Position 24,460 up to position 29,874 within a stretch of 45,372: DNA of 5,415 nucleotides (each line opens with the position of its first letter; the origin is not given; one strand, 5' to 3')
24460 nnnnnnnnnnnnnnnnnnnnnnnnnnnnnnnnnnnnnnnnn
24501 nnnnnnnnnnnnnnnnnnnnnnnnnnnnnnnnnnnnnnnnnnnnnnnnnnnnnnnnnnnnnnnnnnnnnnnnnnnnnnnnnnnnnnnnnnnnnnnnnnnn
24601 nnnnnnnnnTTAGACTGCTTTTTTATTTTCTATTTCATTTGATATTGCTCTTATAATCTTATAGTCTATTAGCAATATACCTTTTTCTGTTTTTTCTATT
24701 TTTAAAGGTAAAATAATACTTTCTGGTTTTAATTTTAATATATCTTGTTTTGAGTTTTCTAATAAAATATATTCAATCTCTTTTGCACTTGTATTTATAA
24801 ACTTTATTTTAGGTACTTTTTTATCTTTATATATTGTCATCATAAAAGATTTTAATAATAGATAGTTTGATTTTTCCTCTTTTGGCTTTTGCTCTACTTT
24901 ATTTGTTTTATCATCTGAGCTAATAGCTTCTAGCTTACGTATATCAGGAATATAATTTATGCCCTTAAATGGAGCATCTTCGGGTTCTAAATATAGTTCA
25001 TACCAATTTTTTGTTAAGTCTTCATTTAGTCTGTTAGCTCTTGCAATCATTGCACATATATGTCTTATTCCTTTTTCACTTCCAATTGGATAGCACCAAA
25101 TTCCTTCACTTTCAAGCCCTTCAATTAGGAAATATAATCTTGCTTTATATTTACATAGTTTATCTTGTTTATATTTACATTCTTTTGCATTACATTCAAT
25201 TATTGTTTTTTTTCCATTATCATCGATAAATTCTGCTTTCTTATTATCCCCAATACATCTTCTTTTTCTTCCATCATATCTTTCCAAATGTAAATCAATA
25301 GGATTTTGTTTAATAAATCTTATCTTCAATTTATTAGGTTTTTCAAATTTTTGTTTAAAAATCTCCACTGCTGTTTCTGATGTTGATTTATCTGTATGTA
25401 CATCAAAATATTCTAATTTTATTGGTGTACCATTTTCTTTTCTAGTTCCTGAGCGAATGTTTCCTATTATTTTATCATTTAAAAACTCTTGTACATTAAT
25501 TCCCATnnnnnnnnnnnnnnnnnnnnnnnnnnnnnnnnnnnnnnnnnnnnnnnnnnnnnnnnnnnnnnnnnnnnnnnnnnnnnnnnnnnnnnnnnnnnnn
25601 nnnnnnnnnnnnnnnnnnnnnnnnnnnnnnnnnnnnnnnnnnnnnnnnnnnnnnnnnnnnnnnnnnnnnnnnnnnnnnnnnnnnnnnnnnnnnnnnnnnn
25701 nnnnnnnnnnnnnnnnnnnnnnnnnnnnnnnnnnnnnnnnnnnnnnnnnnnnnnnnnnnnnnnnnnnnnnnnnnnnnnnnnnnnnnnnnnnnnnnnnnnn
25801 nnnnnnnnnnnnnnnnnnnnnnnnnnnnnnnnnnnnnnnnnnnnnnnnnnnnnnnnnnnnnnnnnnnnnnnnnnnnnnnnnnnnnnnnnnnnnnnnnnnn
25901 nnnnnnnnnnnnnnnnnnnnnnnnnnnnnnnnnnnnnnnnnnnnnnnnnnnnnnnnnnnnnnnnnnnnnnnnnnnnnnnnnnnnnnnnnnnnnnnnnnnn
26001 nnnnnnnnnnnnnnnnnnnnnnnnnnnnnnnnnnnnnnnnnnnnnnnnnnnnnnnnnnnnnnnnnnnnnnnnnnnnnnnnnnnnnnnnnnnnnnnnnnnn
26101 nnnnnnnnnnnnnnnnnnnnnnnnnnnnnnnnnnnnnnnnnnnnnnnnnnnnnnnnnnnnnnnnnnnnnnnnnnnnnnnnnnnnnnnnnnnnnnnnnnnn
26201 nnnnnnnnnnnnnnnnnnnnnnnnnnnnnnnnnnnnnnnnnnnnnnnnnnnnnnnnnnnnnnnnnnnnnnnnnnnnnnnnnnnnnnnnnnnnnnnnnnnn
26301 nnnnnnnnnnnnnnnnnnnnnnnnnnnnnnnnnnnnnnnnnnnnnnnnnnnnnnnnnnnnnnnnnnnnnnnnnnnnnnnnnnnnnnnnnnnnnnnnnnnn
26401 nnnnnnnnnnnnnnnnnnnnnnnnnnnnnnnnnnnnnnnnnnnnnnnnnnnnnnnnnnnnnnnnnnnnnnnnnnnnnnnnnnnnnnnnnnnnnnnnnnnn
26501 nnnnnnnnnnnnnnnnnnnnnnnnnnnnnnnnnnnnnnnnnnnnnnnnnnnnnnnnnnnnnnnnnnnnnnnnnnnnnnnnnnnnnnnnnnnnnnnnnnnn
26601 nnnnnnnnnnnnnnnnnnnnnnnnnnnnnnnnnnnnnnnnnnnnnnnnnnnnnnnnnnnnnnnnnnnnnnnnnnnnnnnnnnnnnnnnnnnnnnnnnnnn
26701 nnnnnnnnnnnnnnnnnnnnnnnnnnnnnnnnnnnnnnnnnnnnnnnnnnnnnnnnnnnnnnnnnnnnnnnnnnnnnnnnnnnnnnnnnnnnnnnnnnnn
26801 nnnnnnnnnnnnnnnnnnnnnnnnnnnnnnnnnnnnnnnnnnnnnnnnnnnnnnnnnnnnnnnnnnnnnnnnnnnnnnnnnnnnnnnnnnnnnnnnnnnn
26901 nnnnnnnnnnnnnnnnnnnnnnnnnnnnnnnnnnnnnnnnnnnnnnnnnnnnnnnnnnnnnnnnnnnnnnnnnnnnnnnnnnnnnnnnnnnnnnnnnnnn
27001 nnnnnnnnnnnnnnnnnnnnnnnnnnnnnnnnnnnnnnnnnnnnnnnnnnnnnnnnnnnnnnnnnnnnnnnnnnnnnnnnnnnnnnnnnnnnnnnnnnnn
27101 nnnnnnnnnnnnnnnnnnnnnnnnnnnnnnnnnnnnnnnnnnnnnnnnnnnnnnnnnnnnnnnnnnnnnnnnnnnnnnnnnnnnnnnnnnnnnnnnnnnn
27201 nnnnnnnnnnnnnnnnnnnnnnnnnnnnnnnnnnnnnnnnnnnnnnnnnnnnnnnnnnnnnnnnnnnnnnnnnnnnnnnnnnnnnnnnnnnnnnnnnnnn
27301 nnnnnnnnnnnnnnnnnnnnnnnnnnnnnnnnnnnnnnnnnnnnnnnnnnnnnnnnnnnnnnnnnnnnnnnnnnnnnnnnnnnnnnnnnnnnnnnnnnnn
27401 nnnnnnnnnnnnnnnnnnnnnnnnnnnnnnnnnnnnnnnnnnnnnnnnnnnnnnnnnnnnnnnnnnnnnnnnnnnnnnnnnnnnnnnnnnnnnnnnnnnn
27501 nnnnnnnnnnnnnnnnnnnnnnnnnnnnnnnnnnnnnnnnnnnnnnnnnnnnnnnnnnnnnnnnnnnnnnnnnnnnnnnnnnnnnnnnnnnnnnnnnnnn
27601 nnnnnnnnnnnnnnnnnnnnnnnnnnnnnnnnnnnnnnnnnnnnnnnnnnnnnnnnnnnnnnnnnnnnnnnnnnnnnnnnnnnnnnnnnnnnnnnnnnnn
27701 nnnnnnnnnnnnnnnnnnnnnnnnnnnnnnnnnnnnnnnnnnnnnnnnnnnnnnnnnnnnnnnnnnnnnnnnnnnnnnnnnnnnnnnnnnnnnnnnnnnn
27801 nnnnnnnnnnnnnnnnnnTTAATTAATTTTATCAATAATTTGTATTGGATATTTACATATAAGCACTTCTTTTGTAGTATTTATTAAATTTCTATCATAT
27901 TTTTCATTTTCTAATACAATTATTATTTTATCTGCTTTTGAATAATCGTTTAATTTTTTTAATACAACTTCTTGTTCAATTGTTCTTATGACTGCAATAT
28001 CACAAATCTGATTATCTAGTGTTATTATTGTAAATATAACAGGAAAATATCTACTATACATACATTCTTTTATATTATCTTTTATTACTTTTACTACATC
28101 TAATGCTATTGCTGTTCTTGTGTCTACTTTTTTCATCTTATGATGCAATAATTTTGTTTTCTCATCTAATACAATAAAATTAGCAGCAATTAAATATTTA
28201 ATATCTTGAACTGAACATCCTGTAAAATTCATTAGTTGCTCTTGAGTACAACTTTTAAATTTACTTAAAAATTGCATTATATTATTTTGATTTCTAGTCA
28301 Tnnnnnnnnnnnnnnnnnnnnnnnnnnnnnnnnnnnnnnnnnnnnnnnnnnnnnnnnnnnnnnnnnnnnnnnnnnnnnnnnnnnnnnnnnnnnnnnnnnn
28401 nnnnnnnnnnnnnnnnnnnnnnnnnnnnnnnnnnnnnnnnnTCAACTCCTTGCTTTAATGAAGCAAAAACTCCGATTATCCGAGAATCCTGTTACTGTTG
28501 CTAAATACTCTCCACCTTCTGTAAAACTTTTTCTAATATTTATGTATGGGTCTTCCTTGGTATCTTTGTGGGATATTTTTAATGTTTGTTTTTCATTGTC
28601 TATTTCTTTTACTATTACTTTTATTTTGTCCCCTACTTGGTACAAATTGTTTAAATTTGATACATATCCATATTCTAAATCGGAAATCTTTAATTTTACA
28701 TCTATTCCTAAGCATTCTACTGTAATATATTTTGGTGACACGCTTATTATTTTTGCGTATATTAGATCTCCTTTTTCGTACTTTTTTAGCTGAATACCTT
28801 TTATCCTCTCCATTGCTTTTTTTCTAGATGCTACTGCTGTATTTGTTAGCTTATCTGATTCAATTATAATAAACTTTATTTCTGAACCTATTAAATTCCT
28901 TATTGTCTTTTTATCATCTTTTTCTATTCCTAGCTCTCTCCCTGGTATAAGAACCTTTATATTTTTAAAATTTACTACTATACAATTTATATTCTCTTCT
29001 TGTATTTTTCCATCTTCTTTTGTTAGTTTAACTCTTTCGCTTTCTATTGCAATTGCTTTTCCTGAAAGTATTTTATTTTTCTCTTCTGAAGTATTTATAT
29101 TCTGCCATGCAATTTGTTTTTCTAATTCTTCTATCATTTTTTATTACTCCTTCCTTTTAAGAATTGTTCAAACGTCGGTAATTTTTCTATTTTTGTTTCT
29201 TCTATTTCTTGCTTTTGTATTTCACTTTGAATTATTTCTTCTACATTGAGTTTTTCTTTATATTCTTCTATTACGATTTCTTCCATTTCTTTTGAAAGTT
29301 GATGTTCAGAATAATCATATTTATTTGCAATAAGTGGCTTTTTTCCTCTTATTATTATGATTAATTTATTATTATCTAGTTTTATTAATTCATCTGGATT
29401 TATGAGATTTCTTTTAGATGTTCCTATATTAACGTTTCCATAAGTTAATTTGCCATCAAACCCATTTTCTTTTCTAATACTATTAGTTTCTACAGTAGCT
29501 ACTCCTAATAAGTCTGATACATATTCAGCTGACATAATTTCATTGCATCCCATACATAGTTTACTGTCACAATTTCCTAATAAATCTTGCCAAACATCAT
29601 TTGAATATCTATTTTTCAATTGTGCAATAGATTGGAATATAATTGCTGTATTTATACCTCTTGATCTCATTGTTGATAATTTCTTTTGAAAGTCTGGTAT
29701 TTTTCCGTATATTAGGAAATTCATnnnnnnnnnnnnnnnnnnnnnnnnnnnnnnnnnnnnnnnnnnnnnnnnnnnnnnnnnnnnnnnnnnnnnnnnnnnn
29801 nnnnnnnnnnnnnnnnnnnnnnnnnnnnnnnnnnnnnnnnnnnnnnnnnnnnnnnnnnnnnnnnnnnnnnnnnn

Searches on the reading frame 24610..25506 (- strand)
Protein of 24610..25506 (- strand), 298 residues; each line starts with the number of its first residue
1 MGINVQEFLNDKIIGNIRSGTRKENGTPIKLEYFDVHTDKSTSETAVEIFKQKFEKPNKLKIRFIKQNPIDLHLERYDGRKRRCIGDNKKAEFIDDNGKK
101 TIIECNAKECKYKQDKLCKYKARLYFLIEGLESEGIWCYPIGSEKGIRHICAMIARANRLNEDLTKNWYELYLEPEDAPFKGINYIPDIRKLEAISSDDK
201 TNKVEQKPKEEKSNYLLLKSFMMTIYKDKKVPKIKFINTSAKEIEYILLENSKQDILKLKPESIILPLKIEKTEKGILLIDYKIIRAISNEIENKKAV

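Call 8: search_protein_families(library=pfam, proteins=[window:24610-25506:-], max_evalue=0.001)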
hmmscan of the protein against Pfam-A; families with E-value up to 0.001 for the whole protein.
window:24610-25506:- (298 aa): 1 family
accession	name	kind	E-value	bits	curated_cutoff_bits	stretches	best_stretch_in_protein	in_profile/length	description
PF18897.5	Gp3-like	-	4.8e-19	69.4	23.6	1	14-152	1-147/191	Recombination directionality factor-like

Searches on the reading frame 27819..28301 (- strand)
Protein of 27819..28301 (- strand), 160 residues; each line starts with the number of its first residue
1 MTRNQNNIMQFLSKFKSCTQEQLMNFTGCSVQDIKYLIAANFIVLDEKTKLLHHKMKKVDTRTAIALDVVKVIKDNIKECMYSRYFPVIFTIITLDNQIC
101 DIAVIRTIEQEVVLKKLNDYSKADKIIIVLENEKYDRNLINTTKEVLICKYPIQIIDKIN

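Call 26: search_protein_families(library=pfam, proteins=[window:27819-28301:-], max_evalue=10)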
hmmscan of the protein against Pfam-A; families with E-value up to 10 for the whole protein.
window:27819-28301:- (160 aa): 2 families
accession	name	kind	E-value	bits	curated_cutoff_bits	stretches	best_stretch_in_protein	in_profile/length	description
PF07895.16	DUF1673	-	0.022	15.1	30.4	1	3-103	54-150/204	Protein of unknown function (DUF1673)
PF22403.1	DUF6981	-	0.42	11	26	1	55-77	37-59/84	Domain of unknown function (DUF6981)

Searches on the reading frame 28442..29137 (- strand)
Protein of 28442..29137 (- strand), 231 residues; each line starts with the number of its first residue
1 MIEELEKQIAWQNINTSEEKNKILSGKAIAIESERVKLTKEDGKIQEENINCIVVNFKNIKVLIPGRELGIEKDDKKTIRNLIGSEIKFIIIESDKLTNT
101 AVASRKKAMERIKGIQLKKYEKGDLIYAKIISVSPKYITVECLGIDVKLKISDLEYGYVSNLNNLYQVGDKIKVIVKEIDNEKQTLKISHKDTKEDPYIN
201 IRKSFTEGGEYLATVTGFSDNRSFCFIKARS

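Call 46: search_protein_families(library=pfam, proteins=[window:28442-29137:-], max_evalue=0.001)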
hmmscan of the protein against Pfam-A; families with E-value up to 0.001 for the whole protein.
window:28442-29137:- (231 aa): 1 family
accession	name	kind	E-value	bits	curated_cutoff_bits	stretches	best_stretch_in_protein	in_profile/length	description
PF00575.29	S1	-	1.3e-10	41.9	22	1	119-191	1-74/74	S1 RNA binding domain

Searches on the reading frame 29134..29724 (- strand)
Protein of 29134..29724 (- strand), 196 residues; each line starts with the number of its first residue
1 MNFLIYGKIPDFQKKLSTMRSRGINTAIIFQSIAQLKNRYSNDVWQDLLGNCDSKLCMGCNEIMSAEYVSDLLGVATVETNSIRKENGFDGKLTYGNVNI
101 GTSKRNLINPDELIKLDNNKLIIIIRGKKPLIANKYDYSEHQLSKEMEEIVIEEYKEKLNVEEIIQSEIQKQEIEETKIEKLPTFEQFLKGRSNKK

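Call 80: search_protein_families(library=pfam, proteins=[window:29134-29724:-], max_evalue=0.001)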
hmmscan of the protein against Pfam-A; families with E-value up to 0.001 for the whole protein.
window:29134-29724:- (196 aa): 3 families
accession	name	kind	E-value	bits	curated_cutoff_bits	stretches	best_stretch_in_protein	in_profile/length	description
PF12696.13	TraG-D_C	-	1.6e-27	96.4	22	1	7-117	13-125/126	TraM recognition site of TraD and TraG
PF02534.20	T4SS-DNA_transf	-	4.5e-27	95.5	20.1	1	6-158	314-454/468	Type IV secretory system Conjugative DNA transfer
PF10412.15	TrwB_AAD_bind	-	3.8e-13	49.5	20.5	1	7-130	257-380/387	Type IV secretion-system coupling protein DNA-binding domain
